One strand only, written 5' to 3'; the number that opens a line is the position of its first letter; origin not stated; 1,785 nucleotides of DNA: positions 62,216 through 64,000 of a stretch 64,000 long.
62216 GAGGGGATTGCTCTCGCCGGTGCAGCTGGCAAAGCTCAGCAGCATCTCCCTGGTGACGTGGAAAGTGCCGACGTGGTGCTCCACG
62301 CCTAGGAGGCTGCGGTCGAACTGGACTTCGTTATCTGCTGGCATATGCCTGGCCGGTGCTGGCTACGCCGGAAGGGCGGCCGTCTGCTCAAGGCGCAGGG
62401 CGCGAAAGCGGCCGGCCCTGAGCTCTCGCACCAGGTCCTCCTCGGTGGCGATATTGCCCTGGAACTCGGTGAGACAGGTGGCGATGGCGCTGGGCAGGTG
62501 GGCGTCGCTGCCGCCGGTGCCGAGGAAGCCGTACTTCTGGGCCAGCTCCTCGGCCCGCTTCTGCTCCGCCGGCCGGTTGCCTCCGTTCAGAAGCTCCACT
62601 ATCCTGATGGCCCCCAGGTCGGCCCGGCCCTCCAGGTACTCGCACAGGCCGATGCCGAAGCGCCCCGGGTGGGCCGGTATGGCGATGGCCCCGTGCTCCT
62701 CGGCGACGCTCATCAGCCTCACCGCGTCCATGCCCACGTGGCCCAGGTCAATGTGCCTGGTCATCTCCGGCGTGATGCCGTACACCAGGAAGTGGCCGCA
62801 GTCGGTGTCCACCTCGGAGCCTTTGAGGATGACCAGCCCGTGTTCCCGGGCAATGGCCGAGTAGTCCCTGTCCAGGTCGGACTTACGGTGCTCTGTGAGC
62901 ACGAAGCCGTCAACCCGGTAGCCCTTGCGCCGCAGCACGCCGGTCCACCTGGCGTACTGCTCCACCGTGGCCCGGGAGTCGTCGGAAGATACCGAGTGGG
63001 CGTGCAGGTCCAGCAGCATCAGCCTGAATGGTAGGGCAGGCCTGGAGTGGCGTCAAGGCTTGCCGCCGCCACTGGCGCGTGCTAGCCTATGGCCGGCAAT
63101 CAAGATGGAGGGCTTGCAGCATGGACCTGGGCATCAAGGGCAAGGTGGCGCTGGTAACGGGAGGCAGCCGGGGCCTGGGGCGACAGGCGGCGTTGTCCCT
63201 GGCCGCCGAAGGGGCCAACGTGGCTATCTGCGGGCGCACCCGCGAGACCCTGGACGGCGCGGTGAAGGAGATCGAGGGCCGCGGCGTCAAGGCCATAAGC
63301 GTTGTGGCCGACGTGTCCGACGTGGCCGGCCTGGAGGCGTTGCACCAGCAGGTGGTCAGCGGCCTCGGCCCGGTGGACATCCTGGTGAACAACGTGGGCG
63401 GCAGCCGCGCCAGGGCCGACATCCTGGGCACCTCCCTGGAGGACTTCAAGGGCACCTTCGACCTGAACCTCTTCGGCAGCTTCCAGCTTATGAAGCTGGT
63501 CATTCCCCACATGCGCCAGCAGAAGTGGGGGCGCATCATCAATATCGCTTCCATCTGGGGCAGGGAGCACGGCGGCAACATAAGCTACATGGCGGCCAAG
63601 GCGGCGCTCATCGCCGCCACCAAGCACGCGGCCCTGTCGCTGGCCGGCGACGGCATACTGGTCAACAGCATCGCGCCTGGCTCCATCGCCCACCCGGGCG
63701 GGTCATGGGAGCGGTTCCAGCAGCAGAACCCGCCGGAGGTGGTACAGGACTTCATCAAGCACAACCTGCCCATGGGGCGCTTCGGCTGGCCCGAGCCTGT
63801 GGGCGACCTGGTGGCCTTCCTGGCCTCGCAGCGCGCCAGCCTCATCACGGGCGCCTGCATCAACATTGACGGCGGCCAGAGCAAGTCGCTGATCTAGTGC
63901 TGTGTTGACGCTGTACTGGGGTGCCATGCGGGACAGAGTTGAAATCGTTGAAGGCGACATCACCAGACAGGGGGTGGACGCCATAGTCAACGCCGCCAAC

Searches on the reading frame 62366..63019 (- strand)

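Call 60: search_protein_families(library=pfam, proteins=[window:62366-63019:-], max_evalue=0.00001)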
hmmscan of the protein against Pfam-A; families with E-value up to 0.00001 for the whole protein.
window:62366-63019:- (218 aa): 1 family
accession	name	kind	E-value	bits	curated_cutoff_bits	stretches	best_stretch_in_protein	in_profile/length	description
PF13263.12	PHP_C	-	6.6e-17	61.2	21.3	1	154-204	5-55/56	PHP-associated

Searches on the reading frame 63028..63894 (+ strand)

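Call 60: search_protein_families(library=pfam, proteins=[window:63028-63894:+], max_evalue=0.00001)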
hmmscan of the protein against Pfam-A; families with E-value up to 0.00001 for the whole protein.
window:63028-63894:+ (289 aa): 3 families
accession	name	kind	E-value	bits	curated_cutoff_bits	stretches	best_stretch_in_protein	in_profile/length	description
PF13561.12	adh_short_C2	-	5.1e-52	177.2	27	1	48-284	6-235/236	Enoyl-(Acyl carrier protein) reductase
PF00106.31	adh_short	-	9.2e-50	169.3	26.6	1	39-221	1-183/195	short chain dehydrogenase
PF08659.16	KR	-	1.5e-08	35.2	22.6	1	41-197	3-159/180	KR domain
